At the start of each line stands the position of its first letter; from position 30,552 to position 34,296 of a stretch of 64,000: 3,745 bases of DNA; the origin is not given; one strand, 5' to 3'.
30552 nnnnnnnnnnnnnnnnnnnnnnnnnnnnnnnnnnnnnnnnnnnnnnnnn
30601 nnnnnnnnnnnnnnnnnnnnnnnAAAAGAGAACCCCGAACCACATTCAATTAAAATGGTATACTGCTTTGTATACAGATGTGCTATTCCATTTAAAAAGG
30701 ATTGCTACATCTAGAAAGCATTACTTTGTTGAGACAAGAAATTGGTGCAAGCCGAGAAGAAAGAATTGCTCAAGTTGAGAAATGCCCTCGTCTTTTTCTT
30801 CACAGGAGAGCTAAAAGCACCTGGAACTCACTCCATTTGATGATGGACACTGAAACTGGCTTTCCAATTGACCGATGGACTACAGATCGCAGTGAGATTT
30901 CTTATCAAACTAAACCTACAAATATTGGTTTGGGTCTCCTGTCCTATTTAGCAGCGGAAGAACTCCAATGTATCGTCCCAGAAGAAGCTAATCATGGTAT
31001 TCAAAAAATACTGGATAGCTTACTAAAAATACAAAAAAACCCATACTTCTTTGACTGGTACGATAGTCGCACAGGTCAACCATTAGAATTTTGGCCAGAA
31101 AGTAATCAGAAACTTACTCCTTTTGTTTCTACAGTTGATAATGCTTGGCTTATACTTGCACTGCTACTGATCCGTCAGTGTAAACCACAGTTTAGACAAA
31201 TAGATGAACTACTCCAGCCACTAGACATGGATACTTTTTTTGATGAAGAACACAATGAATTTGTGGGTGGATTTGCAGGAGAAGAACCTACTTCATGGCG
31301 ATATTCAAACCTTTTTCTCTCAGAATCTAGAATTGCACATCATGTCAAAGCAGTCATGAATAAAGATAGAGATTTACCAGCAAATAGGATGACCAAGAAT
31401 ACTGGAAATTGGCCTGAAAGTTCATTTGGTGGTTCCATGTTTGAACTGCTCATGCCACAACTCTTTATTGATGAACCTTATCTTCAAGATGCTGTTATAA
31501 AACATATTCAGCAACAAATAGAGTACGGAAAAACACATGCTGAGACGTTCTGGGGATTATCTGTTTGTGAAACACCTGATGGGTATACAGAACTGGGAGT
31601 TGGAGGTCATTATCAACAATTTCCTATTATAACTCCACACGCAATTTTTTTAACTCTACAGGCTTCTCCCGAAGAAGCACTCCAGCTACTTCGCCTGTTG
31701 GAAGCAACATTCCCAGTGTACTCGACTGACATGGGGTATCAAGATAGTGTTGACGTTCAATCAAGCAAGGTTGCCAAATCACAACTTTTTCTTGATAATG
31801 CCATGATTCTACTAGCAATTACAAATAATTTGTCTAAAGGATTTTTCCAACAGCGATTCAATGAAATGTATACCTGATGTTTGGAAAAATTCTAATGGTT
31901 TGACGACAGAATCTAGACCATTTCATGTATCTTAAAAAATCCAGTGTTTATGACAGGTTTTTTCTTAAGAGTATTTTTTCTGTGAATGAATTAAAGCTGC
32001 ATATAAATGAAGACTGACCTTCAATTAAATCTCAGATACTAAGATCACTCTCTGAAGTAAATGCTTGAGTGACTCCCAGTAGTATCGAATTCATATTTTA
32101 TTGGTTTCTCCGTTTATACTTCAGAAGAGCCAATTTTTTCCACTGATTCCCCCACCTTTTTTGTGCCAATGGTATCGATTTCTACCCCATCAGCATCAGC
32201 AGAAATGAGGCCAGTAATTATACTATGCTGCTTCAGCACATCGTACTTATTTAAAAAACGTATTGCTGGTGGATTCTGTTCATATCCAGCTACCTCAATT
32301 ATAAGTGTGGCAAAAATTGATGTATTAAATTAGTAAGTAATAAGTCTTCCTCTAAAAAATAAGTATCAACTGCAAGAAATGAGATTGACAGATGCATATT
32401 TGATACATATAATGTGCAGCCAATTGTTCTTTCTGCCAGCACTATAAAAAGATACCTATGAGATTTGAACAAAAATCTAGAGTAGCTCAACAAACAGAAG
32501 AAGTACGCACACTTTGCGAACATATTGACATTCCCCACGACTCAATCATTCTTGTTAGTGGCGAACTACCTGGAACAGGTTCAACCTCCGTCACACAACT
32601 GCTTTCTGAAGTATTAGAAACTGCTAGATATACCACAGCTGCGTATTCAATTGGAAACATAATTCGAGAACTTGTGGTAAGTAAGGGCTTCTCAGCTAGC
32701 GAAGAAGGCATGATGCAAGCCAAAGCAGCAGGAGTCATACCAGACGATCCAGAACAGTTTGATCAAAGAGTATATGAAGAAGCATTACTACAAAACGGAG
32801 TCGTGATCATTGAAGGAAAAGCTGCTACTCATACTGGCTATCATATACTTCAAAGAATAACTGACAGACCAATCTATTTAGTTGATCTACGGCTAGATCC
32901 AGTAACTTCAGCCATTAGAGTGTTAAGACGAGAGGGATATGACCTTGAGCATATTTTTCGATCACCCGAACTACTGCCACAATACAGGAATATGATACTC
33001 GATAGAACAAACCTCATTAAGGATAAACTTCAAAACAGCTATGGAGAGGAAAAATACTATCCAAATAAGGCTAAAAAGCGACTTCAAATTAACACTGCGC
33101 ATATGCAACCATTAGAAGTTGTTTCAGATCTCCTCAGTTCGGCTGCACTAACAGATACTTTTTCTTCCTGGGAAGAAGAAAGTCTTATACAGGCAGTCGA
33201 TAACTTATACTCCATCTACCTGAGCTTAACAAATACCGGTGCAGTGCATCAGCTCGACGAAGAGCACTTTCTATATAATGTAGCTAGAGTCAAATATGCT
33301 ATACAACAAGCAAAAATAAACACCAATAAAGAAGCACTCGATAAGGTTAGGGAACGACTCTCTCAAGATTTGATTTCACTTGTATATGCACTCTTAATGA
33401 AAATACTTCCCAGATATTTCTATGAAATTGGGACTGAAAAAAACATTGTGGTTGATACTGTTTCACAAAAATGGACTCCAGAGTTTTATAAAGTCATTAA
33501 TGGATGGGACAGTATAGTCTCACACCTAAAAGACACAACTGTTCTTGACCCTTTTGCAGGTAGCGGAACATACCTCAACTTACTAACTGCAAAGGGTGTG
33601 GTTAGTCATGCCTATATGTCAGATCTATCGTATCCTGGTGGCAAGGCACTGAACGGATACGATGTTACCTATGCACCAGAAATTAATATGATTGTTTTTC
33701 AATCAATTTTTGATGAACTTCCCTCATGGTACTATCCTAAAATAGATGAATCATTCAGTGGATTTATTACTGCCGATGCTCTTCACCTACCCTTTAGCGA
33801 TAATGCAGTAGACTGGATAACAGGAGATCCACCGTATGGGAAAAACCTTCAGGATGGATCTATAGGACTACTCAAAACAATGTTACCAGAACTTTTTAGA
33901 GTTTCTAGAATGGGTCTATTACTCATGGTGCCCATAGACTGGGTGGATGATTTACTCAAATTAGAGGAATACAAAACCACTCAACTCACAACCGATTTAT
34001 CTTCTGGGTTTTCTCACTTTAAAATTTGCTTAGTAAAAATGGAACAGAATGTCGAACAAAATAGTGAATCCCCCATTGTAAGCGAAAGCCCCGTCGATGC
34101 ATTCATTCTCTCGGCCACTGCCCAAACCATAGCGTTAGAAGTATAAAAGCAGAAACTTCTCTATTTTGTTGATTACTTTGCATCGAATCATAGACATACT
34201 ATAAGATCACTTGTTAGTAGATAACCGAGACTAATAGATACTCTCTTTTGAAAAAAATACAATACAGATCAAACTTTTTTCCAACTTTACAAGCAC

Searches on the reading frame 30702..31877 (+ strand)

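Call 79: search_protein_families(library=pfam, proteins=[window:30702-31877:+], max_evalue=0.001)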
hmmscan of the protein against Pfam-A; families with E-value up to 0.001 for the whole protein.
window:30702-31877:+ (391 aa): 2 families
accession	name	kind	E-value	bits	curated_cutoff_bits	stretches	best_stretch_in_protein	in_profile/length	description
PF10091.15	Glycoamylase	-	1.5e-12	48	27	1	241-388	51-219/221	Putative glucoamylase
PF11329.14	DUF3131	-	5.5e-08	32.6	20.3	1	36-171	2-133/367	Protein of unknown function (DUF3131)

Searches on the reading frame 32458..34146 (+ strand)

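Call 79: search_protein_families(library=pfam, proteins=[window:32458-34146:+], max_evalue=0.001)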
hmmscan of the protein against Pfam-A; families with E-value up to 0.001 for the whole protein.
window:32458-34146:+ (562 aa): 2 families
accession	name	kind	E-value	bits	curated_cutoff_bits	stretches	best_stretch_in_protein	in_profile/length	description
PF01170.24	UPF0020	-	0.00011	22.4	22.3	0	436-467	107-138/197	RMKL-like, methyltransferase domain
PF13207.12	AAA_17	-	0.00017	22.3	27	0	37-134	3-92/136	AAA domain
